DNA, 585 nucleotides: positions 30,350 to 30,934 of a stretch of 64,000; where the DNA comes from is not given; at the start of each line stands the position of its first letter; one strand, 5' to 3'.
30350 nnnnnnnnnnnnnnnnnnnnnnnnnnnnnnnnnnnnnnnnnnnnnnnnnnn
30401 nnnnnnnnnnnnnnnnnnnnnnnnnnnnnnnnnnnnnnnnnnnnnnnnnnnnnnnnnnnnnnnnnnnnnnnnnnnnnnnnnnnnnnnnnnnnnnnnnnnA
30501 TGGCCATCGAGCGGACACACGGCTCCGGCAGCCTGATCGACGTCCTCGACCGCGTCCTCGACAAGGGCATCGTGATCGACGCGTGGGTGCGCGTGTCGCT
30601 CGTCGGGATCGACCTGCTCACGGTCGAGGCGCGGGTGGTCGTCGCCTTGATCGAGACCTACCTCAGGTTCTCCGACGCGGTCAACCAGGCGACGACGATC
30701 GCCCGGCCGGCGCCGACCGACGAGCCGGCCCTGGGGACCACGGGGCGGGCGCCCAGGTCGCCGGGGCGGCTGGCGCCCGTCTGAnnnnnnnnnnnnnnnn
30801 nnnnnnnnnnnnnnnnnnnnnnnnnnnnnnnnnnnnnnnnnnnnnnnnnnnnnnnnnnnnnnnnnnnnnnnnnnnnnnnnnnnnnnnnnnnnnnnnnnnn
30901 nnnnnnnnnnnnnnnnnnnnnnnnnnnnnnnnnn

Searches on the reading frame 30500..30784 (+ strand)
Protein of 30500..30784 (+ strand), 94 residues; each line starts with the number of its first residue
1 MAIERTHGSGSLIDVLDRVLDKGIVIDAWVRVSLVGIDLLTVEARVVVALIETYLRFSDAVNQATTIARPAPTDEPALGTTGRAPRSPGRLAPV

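Call 7: search_protein_families(library=pfam, max_evalue=0.01, proteins=[window:30500-30784:+])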
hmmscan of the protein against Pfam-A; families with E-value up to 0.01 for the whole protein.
window:30500-30784:+ (94 aa): 1 family
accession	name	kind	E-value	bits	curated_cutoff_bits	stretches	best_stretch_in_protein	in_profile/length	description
PF00741.23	Gas_vesicle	-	9.3e-17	61.3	25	1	11-49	1-39/39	Gas vesicle protein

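Call 9: find_homologous_proteins(query=window:30500-30784:+, max_evalue=0.00001)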
Query window:30500-30784:+ (94 aa): 8000 proteins with E <= 0.00001 among 8000 candidates; the best 120 are listed.
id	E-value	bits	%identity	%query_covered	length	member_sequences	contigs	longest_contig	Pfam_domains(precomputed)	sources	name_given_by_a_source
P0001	5.7e-52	191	100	100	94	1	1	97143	PF00741.24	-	-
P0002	4.1e-44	166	-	-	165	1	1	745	PF00741.24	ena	-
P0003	6.8e-34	134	80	95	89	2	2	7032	PF00741.24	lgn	-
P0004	7.6e-34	133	94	71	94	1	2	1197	PF00741.24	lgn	-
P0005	4.5e-32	128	93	71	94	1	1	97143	PF00741.24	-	-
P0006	7.3e-29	118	69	96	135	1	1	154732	PF00741.24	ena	-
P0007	6.9e-28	114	74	82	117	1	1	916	PF00741.24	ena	-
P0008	8.0e-28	114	77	76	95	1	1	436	PF00741.24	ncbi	-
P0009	1.3e-27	114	71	88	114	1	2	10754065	PF00741.24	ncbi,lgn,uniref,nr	ncbi:Hypothetical protein I5071_84730 [Sandaracinus amylolyticus]|uniref:Gas vesicle protein A n=1 T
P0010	1.3e-27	114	70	100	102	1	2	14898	PF00741.24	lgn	-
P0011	1.5e-27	113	78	81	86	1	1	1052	PF00741.24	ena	-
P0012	1.5e-27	113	66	96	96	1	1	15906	PF00741.24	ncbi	-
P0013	3.1e-27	112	77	82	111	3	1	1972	PF00741.24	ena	-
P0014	4.4e-27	112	78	79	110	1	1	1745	PF00741.24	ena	-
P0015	4.6e-27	112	77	82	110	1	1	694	PF00741.24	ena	-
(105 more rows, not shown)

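Call 10: find_encoding_contigs(protein=P0009, flank=10000, max_places=3)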
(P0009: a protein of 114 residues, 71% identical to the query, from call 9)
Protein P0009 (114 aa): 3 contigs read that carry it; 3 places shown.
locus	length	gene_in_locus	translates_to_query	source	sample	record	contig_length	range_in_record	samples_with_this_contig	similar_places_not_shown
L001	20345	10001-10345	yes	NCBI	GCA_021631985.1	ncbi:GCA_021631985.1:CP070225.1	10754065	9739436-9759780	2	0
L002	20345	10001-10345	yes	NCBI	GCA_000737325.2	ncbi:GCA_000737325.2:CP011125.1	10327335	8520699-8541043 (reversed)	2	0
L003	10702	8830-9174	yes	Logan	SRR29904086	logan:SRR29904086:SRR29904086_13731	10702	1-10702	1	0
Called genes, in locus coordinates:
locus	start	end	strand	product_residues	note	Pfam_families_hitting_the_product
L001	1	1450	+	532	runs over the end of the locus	PF28550:DUF8436, PF01494:FAD_binding_3 (weak), PF00890:FAD_binding_2 (faint), PF01593:Amino_oxidase (faint), PF03486:HI0933_like, PF07992:Pyr_redox_2, PF01266:DAO (weak), PF21688:FAD-depend_C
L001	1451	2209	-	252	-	-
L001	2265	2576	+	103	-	-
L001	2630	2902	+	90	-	-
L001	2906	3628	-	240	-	PF00072:Response_reg, PF12844:HTH_19, PF13560:HTH_31, PF01381:HTH_3, PF13443:HTH_26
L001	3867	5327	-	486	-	-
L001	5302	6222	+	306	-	PF04338:DUF481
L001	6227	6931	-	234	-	-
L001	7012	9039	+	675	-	-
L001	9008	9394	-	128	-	-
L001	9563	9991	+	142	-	PF00741:Gas_vesicle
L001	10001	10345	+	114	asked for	PF00741:Gas_vesicle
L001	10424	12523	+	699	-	PF08448:PAS_4 (faint), PF13188:PAS_8 (faint), PF13426:PAS_9 (faint), PF00989:PAS (weak), PF00512:HisKA, PF02518:HATPase_c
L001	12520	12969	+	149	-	PF00072:Response_reg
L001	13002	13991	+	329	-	PF06386:GvpL_GvpF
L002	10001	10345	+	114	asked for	PF00741:Gas_vesicle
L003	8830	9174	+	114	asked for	PF00741:Gas_vesicle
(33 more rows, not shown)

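Call 11: find_encoding_contigs(protein=P0006, flank=10000, max_places=3)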
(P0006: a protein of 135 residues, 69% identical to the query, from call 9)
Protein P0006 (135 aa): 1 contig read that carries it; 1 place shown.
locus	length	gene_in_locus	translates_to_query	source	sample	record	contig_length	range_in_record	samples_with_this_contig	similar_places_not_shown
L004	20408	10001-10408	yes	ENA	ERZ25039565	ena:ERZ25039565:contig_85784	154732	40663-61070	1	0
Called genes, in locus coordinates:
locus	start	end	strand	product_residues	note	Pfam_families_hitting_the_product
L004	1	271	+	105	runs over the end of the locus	-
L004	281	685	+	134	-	-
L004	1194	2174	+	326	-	PF02518:HATPase_c, PF00072:Response_reg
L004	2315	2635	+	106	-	PF00741:Gas_vesicle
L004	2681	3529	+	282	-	PF06386:GvpL_GvpF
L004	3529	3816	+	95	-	PF05120:GvpG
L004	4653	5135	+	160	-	PF00741:Gas_vesicle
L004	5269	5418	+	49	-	PF18919:DUF5670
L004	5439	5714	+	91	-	-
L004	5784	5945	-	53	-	-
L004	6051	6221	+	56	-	PF07043:DUF1328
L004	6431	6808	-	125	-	PF04972:BON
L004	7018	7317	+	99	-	PF12732:YtxH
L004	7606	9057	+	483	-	PF00072:Response_reg, PF00158:Sigma54_activat, PF13191:AAA_16 (weak), PF14532:Sigma54_activ_2, PF07728:AAA_5 (weak), PF25601:AAA_lid_14, PF02954:HTH_8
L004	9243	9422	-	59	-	PF00106:adh_short, PF13561:adh_short_C2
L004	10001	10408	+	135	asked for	PF00741:Gas_vesicle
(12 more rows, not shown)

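Call 13: find_encoding_contigs(protein=P0003, flank=8000, max_places=3)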
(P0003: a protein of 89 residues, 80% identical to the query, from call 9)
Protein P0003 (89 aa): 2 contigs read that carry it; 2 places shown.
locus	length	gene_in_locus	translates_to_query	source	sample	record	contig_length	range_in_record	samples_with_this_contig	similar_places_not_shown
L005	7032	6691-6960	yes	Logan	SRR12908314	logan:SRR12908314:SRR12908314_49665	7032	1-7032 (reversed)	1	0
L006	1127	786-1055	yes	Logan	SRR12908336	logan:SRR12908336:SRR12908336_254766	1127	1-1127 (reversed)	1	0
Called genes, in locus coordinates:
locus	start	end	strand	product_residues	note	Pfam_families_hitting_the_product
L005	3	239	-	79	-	?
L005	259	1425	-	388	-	-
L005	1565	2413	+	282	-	-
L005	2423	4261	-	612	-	PF00072:Response_reg, PF00989:PAS, PF08448:PAS_4, PF13426:PAS_9, PF08448:PAS_4, PF08447:PAS_3, PF00512:HisKA, PF02518:HATPase_c, +1 more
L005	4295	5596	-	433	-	PF00072:Response_reg, PF00069:Pkinase, PF07714:PK_Tyr_Ser-Thr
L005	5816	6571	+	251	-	PF16697:Yop-YscD_cpl, PF00498:FHA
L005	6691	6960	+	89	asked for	PF00741:Gas_vesicle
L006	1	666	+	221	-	?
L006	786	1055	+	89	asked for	PF00741:Gas_vesicle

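Call 14: find_encoding_contigs(protein=P0010, flank=10000, max_places=3)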
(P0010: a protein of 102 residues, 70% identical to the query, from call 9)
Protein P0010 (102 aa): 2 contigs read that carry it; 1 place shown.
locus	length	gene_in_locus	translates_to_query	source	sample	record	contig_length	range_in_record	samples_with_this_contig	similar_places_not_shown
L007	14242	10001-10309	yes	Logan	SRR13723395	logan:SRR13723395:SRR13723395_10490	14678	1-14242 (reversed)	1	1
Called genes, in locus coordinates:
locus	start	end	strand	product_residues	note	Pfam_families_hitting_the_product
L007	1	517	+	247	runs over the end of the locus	PF12483:GIDE (weak)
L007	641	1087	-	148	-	-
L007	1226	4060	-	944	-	PF13493:DUF4118, PF08447:PAS_3, PF08448:PAS_4, PF13426:PAS_9, PF13185:GAF_2, PF01590:GAF, PF00512:HisKA, PF02518:HATPase_c, +3 more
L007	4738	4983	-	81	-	-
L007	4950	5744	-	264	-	-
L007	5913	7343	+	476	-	-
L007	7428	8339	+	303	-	-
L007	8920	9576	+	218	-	-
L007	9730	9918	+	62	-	-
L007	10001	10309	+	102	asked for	PF00741:Gas_vesicle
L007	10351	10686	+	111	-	PF00072:Response_reg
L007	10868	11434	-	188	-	PF16697:Yop-YscD_cpl (weak), PF00498:FHA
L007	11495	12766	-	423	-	PF00072:Response_reg, PF00069:Pkinase, PF01636:APH (faint), PF07714:PK_Tyr_Ser-Thr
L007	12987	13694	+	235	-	PF16697:Yop-YscD_cpl, PF00498:FHA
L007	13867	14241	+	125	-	?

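Call 15: find_encoding_contigs(protein=P0012, flank=10000, max_places=3)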
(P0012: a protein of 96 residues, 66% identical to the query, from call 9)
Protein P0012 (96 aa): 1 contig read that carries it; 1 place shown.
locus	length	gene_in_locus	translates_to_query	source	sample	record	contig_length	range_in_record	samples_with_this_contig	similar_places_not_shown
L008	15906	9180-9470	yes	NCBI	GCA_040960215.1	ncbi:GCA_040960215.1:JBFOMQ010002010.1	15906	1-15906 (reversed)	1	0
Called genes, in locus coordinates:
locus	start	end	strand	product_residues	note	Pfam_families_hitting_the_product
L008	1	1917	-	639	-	?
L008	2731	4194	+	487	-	PF01833:TIG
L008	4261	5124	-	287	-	PF01435:Peptidase_M48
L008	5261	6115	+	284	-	PF02735:Ku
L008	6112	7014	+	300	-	PF21686:LigD_Prim-Pol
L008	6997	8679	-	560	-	PF13298:LigD_N, PF01068:DNA_ligase_A_M, PF09414:RNA_ligase (faint), PF04679:DNA_ligase_A_C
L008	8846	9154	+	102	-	PF00741:Gas_vesicle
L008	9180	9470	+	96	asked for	PF00741:Gas_vesicle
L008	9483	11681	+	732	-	PF08448:PAS_4 (faint), PF13188:PAS_8 (faint), PF13426:PAS_9 (faint), PF00989:PAS (weak), PF00512:HisKA, PF02518:HATPase_c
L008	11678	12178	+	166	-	PF00072:Response_reg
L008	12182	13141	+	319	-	PF06386:GvpL_GvpF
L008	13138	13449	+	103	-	PF05120:GvpG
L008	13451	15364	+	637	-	PF00142:Fer4_NifH (faint), PF01656:CbiA (weak), PF02374:ArsA_ATPase, PF10609:ParA (faint), PF13614:AAA_31 (faint), PF01656:CbiA (weak), PF02374:ArsA_ATPase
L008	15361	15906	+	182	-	?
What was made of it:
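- Related Sandaracinus-type gvp clusters embed HK/RR pairs right after gvpA (calls 10, 15). Their closest relatives sit in full gvp clusters (calls 10, 11, 15).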

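Call 33: list_cluster_members(proteins=[P0126, P0130, P0008, P0012, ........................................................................, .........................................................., window:28778-28999:+, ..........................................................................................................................])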
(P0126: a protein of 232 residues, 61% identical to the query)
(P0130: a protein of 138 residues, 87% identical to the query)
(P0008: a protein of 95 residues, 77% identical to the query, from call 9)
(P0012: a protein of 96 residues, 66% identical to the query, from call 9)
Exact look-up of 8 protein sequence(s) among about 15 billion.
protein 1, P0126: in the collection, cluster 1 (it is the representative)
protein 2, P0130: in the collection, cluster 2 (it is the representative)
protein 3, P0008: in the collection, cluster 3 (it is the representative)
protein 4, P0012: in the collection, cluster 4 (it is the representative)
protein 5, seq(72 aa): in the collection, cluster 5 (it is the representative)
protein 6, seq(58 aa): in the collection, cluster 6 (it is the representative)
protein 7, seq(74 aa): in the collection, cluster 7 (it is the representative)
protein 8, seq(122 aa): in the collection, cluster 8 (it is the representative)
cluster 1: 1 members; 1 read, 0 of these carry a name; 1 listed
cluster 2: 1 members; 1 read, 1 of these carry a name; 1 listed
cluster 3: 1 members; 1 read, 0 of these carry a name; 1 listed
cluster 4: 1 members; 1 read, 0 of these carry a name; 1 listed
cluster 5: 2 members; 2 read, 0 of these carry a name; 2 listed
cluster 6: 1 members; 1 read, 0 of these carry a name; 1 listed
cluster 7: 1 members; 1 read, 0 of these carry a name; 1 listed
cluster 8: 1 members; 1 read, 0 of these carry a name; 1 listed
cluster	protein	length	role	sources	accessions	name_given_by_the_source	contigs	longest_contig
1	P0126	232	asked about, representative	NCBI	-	-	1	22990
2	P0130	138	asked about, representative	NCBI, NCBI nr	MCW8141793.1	MAG: DUF4388 domain-containing protein [Planctomycetota bacterium] | DUF4388 domain-containing protein [Planctomycetota bacterium]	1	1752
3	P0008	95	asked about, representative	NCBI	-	-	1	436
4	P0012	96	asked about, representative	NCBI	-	-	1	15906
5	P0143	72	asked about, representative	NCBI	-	-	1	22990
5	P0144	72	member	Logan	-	-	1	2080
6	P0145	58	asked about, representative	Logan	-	-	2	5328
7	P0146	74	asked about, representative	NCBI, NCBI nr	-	-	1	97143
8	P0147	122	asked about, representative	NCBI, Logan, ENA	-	-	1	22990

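Call 38: find_encoding_contigs(protein=P0001, flank=10000, max_places=2)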
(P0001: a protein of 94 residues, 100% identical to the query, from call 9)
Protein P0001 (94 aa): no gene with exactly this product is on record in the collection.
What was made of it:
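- Tried and rejected: Looking up the window's own contig (97,143 bp) to see the 33 kb outside the window: it is not on record (call 38).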

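Call 64: search_solved_structures(query=window:30500-30781:+, max_evalue=0.001, show_alignments=2)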
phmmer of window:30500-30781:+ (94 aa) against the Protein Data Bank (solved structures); distinct sequences matched with E-value up to 0.001: 2.
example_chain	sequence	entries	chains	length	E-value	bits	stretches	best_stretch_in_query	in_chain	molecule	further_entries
8gbs_A1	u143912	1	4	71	1.4e-24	89.5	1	1-71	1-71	Gas vesicle structural protein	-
7r1c_N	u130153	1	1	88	1.7e-19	73.2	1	1-62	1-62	Gas vesicle structural protein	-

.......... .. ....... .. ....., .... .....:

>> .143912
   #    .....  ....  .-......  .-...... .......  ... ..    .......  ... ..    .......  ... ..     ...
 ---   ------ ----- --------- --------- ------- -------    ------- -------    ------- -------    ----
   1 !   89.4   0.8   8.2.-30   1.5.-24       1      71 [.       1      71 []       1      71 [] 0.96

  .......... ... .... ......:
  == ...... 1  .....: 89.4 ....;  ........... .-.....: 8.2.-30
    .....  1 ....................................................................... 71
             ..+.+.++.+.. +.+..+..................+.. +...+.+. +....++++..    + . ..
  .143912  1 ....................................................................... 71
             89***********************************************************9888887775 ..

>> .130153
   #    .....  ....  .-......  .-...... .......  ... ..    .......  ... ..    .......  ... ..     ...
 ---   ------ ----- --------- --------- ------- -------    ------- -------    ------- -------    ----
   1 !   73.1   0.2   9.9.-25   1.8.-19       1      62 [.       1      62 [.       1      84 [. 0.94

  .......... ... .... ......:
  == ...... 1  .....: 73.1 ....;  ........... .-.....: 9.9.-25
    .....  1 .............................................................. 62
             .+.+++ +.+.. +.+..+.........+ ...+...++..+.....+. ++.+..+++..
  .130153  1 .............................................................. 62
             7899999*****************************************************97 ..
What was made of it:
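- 30500..30784 (+): gvpA2: canonical GvpA, 94 aa. It has S50L in the otherwise conserved VVVAS motif, and a tail containing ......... Aligns over residues 1-71 with 8GBS GvpA and 1-62 with 7R1C (call 64).
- On GvpA, major gas-vesicle structural protein: Residues 1-71 align with 8GBS and 1-62 with 7R1C (call 64).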

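Call 80: search_protein_families(library=ncbifam, max_evalue=0.001, proteins=[window:30500-30781:+])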
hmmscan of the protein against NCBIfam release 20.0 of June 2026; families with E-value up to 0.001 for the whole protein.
window:30500-30781:+ (94 aa): 5 families
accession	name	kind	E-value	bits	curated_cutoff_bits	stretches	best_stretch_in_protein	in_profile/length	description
NF006874.0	PRK09371.1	subfamily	4e-31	106.9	100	1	1-68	1-68/71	gas vesicle structural protein GvpA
NF006872.0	PRK09368.1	subfamily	3.6e-27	95.2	151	1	5-63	10-68/143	gas vesicle structural protein GvpA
NF046092.1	halo_gas_GvpA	exception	1.9e-24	85.6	112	1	9-63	3-57/64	gas vesicle protein GvpA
NF046090.2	halo_gas_GvpJ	exception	6.1e-09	35.8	125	1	8-57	4-53/73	gas vesicle protein GvpJ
NF046091.2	halo_gas_GvpM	exception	5.2e-05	22.9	109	1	9-55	8-54/67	gas vesicle protein GvpM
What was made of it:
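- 30500..30784 (+): NCBIfam 106.9 bits against 100 (call 80).
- GvpA1 and GvpA2 exceed NCBI's GvpA cut-off and align end to end with solved GvpA shells 8GBS and 7R1C (calls 64, 80).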

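Call 81: search_protein_families(library=padloc, max_evalue=0.001, proteins=[window:30500-30781:+])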
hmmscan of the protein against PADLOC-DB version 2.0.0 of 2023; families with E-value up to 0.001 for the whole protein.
window:30500-30781:+ (94 aa): 0 families
